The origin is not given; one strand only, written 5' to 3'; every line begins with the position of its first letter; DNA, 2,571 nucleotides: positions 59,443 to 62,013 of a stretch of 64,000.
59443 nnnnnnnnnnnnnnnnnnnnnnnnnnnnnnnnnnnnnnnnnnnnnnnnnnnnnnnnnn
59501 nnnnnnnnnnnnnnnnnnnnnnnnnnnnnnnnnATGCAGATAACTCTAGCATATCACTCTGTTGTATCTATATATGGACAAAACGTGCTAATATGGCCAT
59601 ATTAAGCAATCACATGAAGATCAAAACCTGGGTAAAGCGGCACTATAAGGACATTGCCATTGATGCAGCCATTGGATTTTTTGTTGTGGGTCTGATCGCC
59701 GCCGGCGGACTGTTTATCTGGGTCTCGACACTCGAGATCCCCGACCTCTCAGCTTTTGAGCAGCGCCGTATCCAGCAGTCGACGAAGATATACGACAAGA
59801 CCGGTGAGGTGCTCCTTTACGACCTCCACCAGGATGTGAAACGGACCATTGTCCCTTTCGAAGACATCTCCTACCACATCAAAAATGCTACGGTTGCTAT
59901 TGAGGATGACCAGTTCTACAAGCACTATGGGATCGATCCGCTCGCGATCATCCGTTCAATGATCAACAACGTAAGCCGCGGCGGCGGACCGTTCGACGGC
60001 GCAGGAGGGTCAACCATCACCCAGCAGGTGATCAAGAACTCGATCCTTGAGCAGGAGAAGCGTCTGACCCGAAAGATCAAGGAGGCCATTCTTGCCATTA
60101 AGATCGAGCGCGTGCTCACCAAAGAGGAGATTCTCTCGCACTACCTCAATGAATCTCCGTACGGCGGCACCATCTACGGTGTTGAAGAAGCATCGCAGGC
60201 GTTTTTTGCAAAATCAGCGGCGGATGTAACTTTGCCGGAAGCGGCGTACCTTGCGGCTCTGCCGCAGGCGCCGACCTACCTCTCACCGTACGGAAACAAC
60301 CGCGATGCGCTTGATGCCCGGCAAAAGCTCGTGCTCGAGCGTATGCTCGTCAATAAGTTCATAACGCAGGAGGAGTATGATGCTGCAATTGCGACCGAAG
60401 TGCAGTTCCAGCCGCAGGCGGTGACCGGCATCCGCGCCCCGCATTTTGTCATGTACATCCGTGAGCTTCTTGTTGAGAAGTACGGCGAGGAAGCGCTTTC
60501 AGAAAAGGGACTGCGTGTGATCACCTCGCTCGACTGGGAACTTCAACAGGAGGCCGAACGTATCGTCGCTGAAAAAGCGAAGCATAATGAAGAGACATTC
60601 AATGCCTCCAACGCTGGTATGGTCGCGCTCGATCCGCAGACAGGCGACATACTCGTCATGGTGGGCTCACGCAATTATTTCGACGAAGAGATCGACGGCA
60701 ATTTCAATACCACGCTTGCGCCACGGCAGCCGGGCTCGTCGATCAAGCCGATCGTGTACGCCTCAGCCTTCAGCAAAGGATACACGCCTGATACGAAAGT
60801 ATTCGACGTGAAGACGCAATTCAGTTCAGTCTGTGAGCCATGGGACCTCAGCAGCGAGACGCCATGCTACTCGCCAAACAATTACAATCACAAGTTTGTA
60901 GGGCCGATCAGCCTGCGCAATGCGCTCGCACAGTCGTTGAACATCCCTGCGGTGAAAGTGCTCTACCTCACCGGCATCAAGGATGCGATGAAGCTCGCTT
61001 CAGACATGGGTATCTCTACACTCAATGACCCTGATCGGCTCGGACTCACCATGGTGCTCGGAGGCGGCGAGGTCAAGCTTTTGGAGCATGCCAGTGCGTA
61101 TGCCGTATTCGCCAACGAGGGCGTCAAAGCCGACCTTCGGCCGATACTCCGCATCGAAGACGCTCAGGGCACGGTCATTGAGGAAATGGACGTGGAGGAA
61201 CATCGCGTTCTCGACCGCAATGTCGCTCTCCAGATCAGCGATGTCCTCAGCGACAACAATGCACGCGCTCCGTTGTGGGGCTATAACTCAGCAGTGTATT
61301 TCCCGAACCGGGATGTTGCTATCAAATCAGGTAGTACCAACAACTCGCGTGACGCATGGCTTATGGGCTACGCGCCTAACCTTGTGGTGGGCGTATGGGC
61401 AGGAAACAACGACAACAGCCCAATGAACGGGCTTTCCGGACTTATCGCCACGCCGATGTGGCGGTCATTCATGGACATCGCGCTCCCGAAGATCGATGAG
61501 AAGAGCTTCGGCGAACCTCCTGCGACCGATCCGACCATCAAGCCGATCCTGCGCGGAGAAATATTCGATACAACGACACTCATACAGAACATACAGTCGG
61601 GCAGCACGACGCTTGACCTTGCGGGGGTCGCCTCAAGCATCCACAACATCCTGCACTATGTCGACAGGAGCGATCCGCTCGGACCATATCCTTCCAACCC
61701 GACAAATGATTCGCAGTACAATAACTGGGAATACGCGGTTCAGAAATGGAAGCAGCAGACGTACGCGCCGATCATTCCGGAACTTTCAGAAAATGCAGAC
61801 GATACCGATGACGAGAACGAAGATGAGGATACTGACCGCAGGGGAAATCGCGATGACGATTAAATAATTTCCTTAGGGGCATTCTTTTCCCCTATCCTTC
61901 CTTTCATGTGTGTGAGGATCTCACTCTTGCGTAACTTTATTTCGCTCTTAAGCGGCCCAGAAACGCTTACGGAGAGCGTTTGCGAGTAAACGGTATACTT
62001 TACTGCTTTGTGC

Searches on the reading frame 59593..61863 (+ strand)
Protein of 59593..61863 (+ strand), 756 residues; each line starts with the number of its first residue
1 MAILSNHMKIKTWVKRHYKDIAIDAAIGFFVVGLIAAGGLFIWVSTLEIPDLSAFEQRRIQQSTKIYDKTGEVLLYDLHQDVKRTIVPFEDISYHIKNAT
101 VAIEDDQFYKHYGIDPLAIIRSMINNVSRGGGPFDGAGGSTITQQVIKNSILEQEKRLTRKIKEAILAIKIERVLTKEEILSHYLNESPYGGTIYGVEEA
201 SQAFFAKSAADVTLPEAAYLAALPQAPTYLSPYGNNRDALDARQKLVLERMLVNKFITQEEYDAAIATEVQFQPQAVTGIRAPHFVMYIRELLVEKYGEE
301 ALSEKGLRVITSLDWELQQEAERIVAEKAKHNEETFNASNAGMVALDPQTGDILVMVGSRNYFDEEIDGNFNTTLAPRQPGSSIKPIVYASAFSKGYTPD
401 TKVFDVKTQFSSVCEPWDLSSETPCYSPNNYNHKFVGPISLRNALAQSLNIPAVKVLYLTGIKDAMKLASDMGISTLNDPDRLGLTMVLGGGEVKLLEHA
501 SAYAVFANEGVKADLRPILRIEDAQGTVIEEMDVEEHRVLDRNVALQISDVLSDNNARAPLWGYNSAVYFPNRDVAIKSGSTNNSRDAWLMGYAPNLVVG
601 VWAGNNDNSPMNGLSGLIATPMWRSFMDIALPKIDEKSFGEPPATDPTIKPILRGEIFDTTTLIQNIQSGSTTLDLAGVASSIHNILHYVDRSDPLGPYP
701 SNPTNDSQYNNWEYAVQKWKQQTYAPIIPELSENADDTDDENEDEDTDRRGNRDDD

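Call 17: search_protein_families(library=pfam, proteins=[window:59593-61863:+], max_evalue=0.01)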
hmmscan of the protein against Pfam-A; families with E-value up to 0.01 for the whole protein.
window:59593-61863:+ (756 aa): 2 families
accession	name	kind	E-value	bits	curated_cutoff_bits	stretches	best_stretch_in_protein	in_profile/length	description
PF00912.28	Transgly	-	1.3e-57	194.5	27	1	76-251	6-177/178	Transglycosylase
PF00905.27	Transpeptidase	-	4.1e-17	62.8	22.1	1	342-625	2-296/299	Penicillin binding protein transpeptidase domain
